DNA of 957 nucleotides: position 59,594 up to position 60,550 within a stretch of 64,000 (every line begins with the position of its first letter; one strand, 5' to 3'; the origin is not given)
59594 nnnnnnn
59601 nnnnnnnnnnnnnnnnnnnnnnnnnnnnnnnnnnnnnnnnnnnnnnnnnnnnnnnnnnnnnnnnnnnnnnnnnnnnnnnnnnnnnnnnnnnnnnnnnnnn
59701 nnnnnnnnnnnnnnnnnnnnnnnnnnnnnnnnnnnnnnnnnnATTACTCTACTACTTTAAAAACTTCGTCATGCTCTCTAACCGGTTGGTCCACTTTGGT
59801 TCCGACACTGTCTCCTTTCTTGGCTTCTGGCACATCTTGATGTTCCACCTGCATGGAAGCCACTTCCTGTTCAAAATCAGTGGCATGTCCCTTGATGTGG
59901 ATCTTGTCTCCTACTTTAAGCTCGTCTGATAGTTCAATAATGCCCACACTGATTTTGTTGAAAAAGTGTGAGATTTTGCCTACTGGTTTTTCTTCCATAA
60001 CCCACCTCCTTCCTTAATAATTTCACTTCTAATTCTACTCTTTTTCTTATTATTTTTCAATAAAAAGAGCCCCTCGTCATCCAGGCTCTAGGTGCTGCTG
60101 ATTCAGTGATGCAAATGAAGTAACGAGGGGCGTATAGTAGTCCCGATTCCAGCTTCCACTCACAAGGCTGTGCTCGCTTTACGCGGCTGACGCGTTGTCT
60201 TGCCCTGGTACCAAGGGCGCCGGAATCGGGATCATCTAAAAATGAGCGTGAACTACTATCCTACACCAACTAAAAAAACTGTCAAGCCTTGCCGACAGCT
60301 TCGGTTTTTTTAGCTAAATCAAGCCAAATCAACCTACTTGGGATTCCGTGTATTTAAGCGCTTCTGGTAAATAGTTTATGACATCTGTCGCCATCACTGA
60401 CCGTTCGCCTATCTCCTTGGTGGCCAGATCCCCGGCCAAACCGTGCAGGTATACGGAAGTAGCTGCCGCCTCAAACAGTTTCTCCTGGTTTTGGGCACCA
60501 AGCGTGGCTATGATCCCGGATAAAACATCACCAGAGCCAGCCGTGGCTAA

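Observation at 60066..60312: GC-rich 245-nt structured non-coding locus with its own terminator between the EF-Tu-domain-like gene and the nnr-like gene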

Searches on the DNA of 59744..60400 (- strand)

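Call 4: search_rna_families(source=window, start=59950, end=60400, threshold=evalue, max_evalue=10, show_alignments=4)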
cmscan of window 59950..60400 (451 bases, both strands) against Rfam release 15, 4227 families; matches with E-value up to 10: 2.
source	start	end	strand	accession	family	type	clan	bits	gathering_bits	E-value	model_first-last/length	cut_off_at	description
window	60264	60385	+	RF00400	SNORA28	Gene; snRNA; snoRNA; HACA-box;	CL00033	15.1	65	5.8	1-126/126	no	Small nucleolar RNA SNORA28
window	60007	60157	+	RF01946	KCNQ1OT1_1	Gene; lncRNA;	-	8.8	70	0.34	302-464/464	no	KCNQ1 overlapping transcript 1 conserved region 1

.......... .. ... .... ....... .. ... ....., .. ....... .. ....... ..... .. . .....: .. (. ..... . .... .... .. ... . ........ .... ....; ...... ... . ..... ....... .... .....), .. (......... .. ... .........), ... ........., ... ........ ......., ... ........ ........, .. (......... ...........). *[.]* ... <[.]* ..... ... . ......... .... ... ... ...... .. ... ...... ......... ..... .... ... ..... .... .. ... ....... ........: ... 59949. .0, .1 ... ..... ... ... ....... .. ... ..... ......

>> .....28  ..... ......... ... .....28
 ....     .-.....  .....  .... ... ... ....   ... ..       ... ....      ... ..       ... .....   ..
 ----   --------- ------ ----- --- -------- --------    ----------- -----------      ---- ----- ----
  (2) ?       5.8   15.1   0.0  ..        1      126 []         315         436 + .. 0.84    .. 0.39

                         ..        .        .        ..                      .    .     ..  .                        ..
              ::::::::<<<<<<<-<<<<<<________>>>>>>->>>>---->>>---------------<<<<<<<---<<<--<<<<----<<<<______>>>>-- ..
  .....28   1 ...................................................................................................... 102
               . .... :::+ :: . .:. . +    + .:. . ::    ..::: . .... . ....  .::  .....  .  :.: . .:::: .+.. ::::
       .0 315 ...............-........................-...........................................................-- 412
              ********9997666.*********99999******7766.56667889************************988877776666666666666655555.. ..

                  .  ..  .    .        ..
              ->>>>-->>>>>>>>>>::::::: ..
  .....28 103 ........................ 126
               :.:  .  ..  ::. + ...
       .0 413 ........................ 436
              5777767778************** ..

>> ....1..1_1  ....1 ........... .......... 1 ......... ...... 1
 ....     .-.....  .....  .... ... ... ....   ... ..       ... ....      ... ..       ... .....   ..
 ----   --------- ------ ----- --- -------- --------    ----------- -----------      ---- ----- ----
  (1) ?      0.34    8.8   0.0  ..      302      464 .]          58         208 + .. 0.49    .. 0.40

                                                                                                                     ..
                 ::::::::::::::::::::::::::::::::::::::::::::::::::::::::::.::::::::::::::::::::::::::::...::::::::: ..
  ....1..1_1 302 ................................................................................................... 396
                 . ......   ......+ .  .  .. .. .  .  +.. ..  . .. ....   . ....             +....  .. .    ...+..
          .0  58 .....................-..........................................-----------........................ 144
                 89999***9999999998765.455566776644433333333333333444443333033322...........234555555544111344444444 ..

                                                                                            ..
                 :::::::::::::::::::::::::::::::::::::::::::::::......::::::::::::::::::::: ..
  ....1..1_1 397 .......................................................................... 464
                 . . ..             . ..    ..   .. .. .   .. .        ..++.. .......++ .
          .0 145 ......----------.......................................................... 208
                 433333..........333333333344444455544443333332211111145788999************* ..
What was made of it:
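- On Any curated Rfam 15 family (6S, SRP, RNase P, tmRNA, riboswitches, known sRNAs): At E <= 10 on 59950-60400 there were only two chance eukaryotic hits (call 4).
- Closest known: 6S RNA. Different: No Rfam hit even at E <= 10 (call 4).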

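Call 40: search_rna_families(sources=[L098, L001, L089, L088, L093, L094], threshold=evalue, max_evalue=1, show_alignments=3)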
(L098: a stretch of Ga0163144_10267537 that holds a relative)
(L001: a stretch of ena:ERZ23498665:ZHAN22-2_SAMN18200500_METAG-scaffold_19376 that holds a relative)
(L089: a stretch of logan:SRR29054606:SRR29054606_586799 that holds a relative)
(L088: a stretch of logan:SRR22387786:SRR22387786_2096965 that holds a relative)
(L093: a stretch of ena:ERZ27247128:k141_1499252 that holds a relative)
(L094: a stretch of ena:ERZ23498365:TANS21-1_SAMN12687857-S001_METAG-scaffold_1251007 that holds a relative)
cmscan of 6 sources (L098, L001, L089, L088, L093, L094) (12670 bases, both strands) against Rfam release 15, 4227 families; matches with E-value up to 1: 2.
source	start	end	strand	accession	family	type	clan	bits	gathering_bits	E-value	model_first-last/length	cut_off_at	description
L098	119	179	+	RF03711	mir-784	Gene; miRNA;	-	23.4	94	0.58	1-77/77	no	mir-784 microRNA precursor family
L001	3404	3484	+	RF00114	S15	Cis-reg; leader;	CL00121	19.6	39.5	0.76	1-117/117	no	Ribosomal S15 leader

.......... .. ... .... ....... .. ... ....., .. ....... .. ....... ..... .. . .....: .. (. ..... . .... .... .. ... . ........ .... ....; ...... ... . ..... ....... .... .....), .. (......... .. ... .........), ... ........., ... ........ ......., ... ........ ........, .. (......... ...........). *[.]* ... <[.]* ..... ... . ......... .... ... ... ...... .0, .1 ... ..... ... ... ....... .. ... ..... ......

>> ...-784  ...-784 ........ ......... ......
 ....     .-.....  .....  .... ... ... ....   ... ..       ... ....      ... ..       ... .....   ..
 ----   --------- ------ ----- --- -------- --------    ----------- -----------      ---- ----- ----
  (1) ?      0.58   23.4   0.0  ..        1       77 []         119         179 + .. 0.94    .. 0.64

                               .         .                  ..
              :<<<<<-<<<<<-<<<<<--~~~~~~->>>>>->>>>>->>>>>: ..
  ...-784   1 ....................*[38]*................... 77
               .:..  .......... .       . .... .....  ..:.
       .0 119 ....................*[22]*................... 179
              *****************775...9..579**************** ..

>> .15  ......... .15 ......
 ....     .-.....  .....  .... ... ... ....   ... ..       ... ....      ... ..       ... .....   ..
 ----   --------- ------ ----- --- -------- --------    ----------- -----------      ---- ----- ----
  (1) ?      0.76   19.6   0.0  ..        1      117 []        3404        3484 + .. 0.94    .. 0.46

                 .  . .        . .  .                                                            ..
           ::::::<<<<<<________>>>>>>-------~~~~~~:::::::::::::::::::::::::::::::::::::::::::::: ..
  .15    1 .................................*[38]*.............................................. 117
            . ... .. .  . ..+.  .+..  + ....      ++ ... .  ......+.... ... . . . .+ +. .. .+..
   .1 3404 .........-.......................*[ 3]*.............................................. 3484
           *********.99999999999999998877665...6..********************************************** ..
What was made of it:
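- On Any curated Rfam 15 family (6S, SRP, RNase P, tmRNA, riboswitches, known sRNAs): At E <= 1 on six homologous loci there was nothing at the element (call 40).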

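Call 52: build_rna_model(alignment_id=A6, structure=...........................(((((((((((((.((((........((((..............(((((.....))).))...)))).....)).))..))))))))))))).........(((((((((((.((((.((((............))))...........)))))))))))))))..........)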
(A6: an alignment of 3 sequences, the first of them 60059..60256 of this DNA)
Model R1 built from alignment A6 (3 sequences, 201 columns); structure: as given.
model positions 199; base pairs 45; branch points 1; effective number of sequences 0.92; information 0.591 bits per position. Calibrated on 0.2 Mb of random sequence (short: E-values are rough).
structure used (alignment columns):
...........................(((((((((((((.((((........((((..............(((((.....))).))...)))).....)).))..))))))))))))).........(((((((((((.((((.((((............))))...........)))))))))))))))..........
